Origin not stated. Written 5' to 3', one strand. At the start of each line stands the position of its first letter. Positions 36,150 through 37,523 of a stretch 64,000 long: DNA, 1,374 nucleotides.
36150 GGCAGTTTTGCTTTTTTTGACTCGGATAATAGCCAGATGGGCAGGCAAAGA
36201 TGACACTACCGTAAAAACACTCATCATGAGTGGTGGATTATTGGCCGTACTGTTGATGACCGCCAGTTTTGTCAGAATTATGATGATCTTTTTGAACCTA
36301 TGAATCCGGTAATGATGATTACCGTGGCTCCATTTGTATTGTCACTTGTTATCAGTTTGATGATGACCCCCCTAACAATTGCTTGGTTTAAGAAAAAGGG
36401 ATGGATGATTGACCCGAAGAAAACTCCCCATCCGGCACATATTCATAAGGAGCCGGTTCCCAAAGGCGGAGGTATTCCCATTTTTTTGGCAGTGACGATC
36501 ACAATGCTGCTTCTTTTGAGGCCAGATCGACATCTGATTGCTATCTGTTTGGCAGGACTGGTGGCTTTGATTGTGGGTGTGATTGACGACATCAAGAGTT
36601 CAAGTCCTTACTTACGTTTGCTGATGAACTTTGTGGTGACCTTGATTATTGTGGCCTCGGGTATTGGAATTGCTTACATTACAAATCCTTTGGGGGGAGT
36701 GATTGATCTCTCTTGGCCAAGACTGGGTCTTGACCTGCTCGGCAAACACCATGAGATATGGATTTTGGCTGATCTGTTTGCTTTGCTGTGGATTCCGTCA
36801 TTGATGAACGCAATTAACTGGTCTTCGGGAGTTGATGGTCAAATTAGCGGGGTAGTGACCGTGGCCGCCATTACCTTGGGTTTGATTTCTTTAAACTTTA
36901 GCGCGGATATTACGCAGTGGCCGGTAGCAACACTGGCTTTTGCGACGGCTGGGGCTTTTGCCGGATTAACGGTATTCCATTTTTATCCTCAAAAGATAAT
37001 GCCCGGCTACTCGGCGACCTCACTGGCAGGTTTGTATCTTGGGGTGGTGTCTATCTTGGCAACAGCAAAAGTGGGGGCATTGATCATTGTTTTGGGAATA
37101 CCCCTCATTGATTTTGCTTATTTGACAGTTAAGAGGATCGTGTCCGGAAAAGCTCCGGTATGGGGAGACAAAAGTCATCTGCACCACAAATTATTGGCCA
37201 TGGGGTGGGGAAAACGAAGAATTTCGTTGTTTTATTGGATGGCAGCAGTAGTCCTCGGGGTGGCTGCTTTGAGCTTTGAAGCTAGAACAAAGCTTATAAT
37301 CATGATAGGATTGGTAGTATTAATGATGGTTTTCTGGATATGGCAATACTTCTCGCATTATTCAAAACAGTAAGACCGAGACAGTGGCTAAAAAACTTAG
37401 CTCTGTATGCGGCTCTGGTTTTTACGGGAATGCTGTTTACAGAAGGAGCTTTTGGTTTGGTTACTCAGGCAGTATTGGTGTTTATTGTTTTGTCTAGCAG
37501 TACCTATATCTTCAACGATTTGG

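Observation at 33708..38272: Tightly packed envelope-glycan operon containing an actinobacterial-type decaprenyl-phosphate phosphoribosyltransferase-like gene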

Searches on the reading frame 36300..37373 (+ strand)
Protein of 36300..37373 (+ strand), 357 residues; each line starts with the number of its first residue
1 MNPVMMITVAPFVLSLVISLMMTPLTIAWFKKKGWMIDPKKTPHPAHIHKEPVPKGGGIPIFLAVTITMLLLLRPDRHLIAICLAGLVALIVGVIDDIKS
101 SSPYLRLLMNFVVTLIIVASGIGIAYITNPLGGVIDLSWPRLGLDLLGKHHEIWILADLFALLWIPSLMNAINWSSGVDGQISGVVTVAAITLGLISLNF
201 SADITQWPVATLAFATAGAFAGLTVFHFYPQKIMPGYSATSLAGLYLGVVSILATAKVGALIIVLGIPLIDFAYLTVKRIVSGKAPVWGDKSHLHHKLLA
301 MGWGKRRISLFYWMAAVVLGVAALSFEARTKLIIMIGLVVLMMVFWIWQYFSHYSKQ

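Call 3: search_protein_families(library=pfam, proteins=[window:36300-37373:+], max_evalue=0.01)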
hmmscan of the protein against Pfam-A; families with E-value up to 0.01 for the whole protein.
window:36300-37373:+ (357 aa): 1 family
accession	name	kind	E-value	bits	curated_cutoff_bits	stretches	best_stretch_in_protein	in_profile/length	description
PF00953.26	Glycos_transf_4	-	2e-19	70.6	27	1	80-254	2-159/160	Glycosyl transferase family 4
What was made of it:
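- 36300..37373 (+): Polyprenyl-phosphate N-acetylhexosamine-1-phosphate transferase (PNPT superfamily), WecA/TagO-like with a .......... motif. It is not an MraY or WecA equivalog. Pfam Glycos_transf_4 E 2e-19 (call 3).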

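Call 4: search_protein_families(library=ncbifam, proteins=[window:36300-37373:+], max_evalue=0.01)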
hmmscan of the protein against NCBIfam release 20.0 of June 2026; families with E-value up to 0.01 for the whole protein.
window:36300-37373:+ (357 aa): 3 families
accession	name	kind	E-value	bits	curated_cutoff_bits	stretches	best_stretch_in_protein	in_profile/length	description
TIGR02380.1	ECA_wecA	exception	4.1e-18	65.6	326.05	1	15-351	3-332/346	UDP-N-acetylglucosamine--undecaprenyl-phosphate N-acetylglucosaminephosphotransferase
TIGR00445.1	mraY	equivalog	2.5e-13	50.2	192.05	1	19-324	1-315/321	phospho-N-acetylmuramoyl-pentapeptide-transferase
NF053644.1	MraY_archaea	equivalog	1.3e-12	47.7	450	2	165-324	190-340/340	pseudomurein biosynthesis MraY family phospho-N-acetylmuramoyl-pentapeptide-transferase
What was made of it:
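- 36300..37373 (+): TIGR02380 WecA scores 65.6 bits (cut-off 326) and MraY 50.2 bits (cut-off 192) (call 4).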

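Call 30: search_solved_structures(query=window:36300-37373:+, max_evalue=1)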
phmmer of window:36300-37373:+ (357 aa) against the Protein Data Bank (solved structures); distinct sequences matched with E-value up to 1: 8.
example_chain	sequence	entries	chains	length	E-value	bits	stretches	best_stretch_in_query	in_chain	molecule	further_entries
5jnq_A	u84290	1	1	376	3.1e-08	36.6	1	8-325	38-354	Phospho-N-acetylmuramoyl-pentapeptide-transferase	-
8tlu_A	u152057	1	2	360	3.7e-06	29.8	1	10-324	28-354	Phospho-N-acetylmuramoyl-pentapeptide-transferase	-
8g01_A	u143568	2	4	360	4.1e-06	29.6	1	10-324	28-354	Phospho-N-acetylmuramoyl-pentapeptide-transferase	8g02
6bw6_A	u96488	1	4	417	0.00077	22.1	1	83-262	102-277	UDP-N-acetylglucosamine--dolichyl-phosphate N-acetylglucosaminephosphotransferase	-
6bw5_A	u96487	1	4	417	0.0012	21.5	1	84-262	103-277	UDP-N-acetylglucosamine--dolichyl-phosphate N-acetylglucosaminephosphotransferase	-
9znn_A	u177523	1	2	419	0.0012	21.5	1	84-262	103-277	UDP-N-acetylglucosamine--dolichyl-phosphate N-acetylglucosaminephosphotransferase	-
6fm9_A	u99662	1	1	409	0.0013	21.4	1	84-262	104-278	UDP-N-acetylglucosamine--dolichyl-phosphate N-acetylglucosaminephosphotransferase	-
2but_B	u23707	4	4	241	0.81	12.2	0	288-317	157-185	PROTOCATECHUATE 3,4-DIOXYGENASE BETA CHAIN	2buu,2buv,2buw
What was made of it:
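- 36300..37373 (+): PDB hits are MraY at 3e-8 and GPT at 8e-4 (call 30).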
